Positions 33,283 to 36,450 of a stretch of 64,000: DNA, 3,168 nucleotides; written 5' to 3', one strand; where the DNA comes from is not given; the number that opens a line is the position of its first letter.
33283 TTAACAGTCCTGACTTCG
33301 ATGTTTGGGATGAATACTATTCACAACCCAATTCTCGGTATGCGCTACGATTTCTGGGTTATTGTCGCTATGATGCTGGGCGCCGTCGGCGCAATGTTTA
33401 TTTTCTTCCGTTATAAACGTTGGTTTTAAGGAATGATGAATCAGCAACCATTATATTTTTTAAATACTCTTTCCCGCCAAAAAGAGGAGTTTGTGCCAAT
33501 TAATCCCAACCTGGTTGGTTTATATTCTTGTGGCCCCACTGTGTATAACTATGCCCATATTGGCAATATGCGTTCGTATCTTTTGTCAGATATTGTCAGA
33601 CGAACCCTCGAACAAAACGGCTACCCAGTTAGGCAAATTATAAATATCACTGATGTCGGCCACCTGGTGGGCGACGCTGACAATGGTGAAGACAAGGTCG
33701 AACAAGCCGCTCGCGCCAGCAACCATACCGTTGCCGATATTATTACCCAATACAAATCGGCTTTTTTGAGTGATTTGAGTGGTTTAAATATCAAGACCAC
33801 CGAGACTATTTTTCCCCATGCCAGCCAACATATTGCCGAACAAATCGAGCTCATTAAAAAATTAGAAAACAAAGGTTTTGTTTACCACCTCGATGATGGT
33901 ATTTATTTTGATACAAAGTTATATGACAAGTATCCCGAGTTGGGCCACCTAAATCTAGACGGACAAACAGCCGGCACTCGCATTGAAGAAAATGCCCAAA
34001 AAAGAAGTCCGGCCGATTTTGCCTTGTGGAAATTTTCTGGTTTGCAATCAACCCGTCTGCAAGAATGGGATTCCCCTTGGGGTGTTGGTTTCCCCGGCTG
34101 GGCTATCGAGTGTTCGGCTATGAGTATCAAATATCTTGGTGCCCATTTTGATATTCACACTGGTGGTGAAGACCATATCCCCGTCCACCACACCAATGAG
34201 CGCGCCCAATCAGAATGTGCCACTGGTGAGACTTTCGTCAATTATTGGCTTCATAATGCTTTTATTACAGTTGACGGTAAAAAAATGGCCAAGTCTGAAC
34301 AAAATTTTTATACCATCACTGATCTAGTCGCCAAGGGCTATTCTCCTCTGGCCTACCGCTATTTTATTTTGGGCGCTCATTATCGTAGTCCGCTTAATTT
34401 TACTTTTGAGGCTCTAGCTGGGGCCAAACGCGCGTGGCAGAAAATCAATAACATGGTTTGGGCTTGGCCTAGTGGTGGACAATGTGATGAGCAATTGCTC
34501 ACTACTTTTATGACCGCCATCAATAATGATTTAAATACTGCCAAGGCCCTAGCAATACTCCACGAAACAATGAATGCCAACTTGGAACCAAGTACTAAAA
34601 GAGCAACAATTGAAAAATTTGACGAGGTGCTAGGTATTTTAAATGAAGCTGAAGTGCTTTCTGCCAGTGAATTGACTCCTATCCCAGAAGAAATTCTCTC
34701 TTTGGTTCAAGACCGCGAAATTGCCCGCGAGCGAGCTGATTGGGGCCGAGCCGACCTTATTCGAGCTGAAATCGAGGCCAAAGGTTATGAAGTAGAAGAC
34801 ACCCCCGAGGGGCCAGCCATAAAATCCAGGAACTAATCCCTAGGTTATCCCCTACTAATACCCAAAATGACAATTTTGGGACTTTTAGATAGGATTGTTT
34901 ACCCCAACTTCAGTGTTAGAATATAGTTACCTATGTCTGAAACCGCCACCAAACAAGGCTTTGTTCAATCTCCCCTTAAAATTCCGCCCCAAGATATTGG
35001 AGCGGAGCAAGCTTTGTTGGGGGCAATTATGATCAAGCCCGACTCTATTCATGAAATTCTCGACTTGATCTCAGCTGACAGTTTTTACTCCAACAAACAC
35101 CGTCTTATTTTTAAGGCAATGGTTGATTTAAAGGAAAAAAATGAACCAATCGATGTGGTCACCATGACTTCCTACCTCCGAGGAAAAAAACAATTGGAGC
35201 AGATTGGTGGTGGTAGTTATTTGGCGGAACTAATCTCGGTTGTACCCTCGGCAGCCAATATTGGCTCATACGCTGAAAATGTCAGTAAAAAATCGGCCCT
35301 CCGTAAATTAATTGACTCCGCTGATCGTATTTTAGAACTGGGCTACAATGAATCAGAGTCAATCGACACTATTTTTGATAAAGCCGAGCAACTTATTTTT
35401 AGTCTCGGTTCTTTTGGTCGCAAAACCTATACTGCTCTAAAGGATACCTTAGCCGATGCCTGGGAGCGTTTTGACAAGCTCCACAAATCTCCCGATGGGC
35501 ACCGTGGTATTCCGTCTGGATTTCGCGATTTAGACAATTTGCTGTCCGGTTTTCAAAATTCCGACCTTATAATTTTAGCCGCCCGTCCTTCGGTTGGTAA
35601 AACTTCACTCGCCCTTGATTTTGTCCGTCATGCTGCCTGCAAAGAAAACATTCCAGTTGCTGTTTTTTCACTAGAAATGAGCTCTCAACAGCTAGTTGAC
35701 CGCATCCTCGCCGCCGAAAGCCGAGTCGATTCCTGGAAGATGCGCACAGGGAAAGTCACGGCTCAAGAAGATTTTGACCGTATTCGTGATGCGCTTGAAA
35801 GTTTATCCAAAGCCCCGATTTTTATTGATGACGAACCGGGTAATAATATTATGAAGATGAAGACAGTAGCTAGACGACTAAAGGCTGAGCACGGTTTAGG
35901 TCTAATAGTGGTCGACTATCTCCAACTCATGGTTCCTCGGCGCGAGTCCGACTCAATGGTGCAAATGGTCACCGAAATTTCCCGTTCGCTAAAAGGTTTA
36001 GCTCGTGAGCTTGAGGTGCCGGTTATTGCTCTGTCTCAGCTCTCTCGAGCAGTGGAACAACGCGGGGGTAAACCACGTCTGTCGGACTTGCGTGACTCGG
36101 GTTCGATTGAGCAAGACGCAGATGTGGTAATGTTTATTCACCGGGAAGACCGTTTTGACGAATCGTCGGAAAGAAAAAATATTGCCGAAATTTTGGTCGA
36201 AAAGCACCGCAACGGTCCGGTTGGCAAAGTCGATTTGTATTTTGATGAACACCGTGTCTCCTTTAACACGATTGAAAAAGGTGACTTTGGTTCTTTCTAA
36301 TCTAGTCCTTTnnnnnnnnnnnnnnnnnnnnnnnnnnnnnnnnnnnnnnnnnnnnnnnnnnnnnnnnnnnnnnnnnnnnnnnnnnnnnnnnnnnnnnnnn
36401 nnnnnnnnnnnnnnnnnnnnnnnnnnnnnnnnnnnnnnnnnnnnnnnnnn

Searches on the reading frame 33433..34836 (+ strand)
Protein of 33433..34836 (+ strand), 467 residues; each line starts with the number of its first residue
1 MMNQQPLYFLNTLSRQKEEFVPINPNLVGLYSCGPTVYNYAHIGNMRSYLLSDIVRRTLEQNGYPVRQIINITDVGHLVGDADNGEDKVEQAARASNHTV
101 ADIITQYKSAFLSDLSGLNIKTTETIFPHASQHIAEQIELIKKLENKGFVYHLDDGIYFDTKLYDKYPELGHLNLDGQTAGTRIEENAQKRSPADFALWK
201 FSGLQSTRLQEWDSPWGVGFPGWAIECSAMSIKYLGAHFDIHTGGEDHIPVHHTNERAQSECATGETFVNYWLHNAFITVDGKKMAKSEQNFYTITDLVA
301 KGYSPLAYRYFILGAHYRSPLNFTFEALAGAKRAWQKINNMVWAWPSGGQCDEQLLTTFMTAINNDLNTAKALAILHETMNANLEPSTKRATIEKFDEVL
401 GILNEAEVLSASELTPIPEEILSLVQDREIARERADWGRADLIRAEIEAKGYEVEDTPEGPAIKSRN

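Call 76: search_protein_families(library=pfam, proteins=[window:33433-34836:+], max_evalue=0.001)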
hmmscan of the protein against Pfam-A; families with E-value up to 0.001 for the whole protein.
window:33433-34836:+ (467 aa): 5 families
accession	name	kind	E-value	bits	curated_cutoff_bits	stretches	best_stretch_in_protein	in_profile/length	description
PF01406.26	tRNA-synt_1e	-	2.6e-91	306.6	27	1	20-332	2-300/301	tRNA synthetases class I (C) catalytic domain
PF09334.17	tRNA-synt_1g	-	1.7e-13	50.5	20.1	1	39-164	12-127/391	tRNA synthetases class I (M)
PF09190.17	DALR_2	-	1.1e-05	26.4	22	1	359-403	2-49/57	DALR domain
PF01921.24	tRNA-synt_1f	-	1.4e-05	24.6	27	0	34-77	29-72/360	tRNA synthetases class I (K)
PF23493.1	CysS_C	-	3.8e-05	24.2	23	1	417-458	4-45/51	Cysteinyl-tRNA ligase anticodon binding domain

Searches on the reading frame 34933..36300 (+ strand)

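Call 76: search_protein_families(library=pfam, proteins=[window:34933-36300:+], max_evalue=0.001)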
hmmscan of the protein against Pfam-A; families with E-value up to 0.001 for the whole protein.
window:34933-36300:+ (455 aa): 4 families
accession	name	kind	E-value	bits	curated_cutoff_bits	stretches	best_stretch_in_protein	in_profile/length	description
PF03796.21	DnaB_C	-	2.9e-101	338.6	27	1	192-445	1-254/255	DnaB-like helicase C terminal domain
PF00772.26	DnaB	-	3.3e-34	117.5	23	1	18-118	2-102/103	DnaB-like helicase N terminal domain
PF13481.12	AAA_25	-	1.1e-14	55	27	1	194-370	16-190/195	AAA domain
PF06745.19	ATPase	-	4.4e-05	23.4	26.6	1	193-355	1-153/231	KaiC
